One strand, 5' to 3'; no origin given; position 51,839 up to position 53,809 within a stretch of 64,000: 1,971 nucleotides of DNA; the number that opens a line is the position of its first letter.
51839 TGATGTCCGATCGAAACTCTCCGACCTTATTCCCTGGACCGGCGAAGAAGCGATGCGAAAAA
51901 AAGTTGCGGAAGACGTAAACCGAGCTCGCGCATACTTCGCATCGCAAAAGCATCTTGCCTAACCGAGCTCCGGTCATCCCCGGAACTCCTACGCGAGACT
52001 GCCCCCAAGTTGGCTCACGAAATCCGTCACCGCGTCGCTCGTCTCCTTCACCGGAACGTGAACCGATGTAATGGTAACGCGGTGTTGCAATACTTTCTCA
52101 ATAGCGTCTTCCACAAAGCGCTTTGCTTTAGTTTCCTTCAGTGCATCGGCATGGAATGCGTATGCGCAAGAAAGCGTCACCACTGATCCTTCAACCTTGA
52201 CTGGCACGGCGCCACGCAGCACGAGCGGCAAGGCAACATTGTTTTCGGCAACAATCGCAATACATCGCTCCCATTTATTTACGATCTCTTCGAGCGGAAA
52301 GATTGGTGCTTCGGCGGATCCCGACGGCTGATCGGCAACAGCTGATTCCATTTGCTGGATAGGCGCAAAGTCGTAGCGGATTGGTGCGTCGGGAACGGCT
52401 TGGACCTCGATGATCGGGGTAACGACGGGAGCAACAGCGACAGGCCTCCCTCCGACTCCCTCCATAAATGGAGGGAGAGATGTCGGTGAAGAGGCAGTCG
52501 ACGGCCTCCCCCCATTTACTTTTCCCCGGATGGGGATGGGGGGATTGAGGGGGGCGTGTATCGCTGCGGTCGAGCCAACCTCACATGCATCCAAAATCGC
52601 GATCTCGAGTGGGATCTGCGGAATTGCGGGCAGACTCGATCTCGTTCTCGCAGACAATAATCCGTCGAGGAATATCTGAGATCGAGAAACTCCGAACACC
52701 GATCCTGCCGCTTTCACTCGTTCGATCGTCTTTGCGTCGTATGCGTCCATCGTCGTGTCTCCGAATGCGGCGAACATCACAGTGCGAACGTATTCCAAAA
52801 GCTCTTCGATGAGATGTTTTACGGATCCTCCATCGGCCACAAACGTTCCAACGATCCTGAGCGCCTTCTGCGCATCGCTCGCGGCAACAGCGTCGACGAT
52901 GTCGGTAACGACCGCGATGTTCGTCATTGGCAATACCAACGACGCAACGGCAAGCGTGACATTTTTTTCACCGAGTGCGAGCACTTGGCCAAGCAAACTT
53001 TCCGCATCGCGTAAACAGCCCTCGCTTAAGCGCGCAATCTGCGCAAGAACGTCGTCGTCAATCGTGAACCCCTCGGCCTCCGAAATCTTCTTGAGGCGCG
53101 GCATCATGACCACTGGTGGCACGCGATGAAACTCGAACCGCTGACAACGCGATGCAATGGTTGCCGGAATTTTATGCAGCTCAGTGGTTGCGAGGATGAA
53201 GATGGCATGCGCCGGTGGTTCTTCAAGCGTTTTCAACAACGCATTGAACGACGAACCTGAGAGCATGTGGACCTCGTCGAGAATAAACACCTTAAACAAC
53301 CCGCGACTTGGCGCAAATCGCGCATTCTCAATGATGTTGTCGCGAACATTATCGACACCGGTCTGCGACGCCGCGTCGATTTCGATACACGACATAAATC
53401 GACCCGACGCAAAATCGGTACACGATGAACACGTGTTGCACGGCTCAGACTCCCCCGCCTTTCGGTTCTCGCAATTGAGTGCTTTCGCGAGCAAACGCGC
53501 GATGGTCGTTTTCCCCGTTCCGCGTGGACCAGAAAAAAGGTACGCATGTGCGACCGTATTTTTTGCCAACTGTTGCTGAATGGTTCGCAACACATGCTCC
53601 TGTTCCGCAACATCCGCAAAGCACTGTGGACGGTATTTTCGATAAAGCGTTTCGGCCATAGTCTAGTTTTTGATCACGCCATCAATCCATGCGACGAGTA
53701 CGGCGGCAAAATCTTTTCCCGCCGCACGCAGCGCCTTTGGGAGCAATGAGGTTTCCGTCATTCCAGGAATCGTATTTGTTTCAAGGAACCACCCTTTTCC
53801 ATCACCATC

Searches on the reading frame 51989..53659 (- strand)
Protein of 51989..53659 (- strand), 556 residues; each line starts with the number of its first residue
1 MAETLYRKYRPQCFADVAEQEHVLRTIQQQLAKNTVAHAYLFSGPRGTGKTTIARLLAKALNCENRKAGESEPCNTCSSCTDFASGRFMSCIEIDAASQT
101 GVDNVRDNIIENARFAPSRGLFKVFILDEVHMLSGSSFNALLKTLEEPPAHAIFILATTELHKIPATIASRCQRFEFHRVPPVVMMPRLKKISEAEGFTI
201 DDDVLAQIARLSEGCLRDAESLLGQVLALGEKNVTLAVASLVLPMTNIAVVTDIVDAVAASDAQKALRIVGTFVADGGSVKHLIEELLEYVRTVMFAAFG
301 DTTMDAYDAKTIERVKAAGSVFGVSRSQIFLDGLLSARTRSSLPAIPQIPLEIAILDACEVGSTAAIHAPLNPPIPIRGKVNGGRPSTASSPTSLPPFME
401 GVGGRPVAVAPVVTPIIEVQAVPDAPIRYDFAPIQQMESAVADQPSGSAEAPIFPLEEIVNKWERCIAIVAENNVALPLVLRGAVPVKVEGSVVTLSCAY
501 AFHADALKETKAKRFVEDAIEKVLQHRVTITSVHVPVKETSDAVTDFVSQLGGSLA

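Call 43: find_encoding_contigs(protein=window:51989-53659:-, flank=10000, max_places=1)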
Protein window:51989-53659:- (556 aa): 2 contigs read that carry it; 1 place shown.
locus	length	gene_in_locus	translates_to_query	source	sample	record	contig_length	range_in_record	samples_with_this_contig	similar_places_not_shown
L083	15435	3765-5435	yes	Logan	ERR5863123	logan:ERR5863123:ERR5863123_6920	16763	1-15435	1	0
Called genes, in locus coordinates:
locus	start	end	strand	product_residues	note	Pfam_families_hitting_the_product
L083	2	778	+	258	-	?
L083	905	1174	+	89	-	-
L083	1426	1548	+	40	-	-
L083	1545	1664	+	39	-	-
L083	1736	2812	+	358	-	-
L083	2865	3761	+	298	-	PF01820:Dala_Dala_lig_N, PF02655:ATP-grasp_3 (faint), PF07478:Dala_Dala_lig_C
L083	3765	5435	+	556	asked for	PF03215:Rad17 (weak), PF13177:DNA_pol3_delta2, PF13401:AAA_22 (weak), PF00004:AAA, PF07728:AAA_5 (faint), PF22608:DNAX_ATPase_lid (weak), PF12169:DNA_pol3_gamma3 (faint)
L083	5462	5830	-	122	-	PF01687:Flavokinase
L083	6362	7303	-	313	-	PF18030:Rimk_N (weak), PF14397:ATPgrasp_ST (faint), PF02655:ATP-grasp_3, PF02955:GSH-S_ATP, PF08443:RimK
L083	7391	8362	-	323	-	PF01207:Dus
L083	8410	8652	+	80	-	-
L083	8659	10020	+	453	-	PF00753:Lactamase_B, PF23023:Anti-Pycsar_Apyc1, PF12706:Lactamase_B_2, PF16661:Lactamase_B_6, PF10996:Beta-Casp, PF07521:RMMBL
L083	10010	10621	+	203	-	-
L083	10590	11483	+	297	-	PF00730:HhH-GPD, PF00633:HHH (weak)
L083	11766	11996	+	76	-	-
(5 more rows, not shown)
